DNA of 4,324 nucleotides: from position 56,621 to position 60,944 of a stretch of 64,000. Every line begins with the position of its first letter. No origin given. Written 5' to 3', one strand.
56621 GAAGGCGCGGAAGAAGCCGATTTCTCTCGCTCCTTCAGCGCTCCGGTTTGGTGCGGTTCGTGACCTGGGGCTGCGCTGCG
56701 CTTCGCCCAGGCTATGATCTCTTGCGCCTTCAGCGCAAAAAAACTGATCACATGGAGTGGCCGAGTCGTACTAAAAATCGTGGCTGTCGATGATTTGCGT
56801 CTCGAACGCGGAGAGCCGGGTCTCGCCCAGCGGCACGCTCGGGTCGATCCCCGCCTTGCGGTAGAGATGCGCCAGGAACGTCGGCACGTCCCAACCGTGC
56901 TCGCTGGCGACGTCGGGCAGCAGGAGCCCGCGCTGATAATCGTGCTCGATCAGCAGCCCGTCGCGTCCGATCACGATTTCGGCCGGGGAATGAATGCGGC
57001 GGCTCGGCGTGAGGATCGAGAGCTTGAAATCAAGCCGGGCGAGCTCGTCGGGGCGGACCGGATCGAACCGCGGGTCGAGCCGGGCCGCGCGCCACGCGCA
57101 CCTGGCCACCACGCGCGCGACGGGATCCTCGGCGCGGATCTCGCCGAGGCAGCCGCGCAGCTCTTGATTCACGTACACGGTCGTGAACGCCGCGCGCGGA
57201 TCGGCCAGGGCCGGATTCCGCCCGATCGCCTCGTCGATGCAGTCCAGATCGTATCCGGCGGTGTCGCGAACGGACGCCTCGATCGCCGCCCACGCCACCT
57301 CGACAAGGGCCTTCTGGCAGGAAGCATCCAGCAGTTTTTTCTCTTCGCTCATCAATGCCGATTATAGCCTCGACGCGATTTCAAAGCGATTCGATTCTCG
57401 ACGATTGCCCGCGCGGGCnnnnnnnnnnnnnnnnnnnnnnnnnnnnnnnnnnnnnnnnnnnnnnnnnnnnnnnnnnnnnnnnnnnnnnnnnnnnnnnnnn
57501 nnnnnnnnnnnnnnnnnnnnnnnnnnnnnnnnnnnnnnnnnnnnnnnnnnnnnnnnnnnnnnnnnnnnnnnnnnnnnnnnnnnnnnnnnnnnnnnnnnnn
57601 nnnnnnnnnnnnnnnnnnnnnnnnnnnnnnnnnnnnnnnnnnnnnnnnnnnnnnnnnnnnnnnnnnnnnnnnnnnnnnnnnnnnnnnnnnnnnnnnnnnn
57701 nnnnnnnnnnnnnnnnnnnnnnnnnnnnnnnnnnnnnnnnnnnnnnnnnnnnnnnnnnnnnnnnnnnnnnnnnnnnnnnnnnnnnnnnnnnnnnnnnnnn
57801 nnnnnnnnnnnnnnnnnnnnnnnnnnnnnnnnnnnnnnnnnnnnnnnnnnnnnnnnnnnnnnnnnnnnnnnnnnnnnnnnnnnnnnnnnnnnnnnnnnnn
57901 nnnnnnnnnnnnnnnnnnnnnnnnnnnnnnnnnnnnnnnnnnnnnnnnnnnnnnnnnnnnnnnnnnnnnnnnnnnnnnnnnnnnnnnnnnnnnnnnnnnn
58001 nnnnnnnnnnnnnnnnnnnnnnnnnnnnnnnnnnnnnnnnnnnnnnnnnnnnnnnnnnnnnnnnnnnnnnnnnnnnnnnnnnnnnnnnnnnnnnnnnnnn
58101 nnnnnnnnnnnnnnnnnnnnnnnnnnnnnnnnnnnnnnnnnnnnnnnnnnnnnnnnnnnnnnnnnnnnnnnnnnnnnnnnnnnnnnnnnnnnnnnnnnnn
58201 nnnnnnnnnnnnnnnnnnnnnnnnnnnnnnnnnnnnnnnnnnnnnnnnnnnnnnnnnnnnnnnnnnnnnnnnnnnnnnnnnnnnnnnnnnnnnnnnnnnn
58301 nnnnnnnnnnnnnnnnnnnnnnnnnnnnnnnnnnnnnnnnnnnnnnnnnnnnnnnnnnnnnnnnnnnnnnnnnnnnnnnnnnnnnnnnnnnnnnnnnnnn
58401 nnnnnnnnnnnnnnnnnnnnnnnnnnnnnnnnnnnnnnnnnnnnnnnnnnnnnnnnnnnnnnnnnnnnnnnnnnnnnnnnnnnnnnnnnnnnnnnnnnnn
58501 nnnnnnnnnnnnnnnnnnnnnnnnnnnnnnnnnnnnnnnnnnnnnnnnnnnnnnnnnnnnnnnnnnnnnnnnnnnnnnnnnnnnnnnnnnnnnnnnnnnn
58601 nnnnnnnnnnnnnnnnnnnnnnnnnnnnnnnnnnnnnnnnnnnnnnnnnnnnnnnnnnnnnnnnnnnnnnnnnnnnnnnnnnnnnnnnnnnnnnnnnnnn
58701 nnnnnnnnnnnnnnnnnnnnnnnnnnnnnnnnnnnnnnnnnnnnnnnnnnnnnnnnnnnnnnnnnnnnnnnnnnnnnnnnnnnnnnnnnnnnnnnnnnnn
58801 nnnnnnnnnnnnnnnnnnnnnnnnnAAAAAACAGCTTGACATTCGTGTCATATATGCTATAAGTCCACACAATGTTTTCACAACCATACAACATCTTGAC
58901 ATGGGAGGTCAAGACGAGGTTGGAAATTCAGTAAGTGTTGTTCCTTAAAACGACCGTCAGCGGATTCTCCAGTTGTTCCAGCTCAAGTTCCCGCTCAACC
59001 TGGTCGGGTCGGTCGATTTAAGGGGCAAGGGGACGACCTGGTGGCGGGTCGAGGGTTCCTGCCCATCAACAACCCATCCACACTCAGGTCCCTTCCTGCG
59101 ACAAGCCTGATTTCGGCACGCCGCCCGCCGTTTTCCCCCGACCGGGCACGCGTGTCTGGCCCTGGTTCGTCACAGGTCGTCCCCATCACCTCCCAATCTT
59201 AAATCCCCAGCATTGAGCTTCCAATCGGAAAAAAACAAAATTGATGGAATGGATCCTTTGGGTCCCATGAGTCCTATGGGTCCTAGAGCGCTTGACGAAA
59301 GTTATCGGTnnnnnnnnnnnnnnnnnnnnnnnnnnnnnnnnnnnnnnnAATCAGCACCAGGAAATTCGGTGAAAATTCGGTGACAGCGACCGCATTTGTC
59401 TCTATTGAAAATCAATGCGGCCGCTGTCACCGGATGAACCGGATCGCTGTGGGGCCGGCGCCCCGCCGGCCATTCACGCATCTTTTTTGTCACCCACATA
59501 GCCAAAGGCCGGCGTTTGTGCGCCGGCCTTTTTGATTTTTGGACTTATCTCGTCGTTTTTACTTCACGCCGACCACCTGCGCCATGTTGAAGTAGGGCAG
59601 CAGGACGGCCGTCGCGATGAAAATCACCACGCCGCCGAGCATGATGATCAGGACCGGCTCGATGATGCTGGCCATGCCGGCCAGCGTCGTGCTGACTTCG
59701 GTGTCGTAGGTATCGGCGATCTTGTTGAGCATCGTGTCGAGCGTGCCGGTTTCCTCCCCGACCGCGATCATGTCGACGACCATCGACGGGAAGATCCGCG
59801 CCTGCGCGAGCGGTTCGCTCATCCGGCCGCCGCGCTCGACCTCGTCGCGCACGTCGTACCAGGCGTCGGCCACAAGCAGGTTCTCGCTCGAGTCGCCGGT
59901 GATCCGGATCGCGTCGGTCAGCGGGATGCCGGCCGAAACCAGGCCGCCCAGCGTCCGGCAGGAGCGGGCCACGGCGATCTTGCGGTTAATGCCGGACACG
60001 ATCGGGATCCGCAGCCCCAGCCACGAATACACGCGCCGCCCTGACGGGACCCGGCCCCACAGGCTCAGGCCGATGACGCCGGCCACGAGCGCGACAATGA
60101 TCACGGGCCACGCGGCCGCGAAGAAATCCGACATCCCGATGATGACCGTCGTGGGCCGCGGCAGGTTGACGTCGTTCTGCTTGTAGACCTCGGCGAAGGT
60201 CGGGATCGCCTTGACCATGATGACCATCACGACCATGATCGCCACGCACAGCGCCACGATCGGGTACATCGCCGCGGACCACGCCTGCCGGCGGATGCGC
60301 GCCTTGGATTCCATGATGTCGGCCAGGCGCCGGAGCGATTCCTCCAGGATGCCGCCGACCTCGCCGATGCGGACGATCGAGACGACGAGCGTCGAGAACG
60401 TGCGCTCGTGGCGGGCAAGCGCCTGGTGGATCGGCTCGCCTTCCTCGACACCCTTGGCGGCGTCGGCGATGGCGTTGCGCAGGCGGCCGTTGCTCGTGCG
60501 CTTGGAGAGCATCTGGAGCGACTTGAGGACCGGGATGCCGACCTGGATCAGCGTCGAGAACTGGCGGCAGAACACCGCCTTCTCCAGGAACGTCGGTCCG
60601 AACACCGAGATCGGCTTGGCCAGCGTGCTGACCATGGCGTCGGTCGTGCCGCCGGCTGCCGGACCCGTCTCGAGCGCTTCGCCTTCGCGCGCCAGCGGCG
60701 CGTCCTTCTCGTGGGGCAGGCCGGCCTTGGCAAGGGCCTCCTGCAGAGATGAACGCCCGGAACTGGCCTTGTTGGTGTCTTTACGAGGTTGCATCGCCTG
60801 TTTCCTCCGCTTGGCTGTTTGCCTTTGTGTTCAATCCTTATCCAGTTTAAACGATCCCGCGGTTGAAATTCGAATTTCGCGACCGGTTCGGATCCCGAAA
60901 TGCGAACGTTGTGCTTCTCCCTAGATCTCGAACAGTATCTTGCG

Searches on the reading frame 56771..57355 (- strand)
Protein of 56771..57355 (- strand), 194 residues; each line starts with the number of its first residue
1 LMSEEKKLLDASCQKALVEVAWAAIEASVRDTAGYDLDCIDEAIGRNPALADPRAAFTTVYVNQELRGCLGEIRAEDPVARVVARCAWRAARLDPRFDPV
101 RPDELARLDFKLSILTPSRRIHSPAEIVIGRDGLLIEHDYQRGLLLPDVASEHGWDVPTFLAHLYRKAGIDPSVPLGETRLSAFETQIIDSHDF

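Call 58: search_protein_families(library=pfam, proteins=[window:56771-57355:-], max_evalue=0.0001)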
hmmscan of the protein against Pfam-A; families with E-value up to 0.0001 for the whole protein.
window:56771-57355:- (194 aa): 1 family
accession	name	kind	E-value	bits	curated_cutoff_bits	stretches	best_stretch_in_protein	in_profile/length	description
PF01871.22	AMMECR1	-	6.4e-41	140.1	25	1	19-188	2-167/168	AMMECR1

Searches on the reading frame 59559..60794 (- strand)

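Call 58: search_protein_families(library=pfam, proteins=[window:59559-60794:-], max_evalue=0.0001)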
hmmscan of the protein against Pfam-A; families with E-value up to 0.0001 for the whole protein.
window:59559-60794:- (411 aa): 1 family
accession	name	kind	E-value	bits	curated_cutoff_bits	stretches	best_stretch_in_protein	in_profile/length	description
PF00482.28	T2SSF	-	1.6e-59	199.8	25.2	2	75-198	1-125/125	Type II secretion system (T2SS), protein F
